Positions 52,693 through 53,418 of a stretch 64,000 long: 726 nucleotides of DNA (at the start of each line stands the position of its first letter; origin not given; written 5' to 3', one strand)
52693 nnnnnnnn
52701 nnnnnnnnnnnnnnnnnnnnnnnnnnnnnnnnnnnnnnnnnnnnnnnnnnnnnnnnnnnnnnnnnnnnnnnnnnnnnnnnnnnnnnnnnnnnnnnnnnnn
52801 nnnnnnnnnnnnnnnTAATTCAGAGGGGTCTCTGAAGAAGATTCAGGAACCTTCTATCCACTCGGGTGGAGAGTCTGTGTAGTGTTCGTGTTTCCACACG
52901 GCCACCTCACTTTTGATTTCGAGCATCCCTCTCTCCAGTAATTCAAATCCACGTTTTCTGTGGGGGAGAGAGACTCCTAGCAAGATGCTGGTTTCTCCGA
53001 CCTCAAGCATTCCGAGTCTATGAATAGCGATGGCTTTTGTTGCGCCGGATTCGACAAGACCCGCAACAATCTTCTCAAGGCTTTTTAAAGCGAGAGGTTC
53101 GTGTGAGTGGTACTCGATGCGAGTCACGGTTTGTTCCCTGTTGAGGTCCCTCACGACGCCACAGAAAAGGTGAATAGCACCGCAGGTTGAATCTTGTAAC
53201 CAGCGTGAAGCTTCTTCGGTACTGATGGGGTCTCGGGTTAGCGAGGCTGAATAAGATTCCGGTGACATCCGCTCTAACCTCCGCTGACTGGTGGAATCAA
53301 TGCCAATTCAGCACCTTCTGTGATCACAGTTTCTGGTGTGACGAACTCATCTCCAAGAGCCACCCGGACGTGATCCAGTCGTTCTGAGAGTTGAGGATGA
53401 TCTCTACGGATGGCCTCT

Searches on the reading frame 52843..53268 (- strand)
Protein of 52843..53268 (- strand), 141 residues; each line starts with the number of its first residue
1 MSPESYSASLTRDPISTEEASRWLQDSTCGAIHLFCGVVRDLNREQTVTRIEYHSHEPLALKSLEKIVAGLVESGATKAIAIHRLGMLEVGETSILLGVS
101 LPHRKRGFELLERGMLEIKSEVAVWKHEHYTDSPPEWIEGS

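Call 56: search_protein_families(library=pfam, proteins=[window:52843-53268:-], max_evalue=0.01)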
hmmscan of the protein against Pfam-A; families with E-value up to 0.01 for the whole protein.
window:52843-53268:- (141 aa): 1 family
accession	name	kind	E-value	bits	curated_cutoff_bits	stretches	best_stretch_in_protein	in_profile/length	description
PF02391.22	MoaE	-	2.7e-26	92.4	23.4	1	10-120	1-113/114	MoaE protein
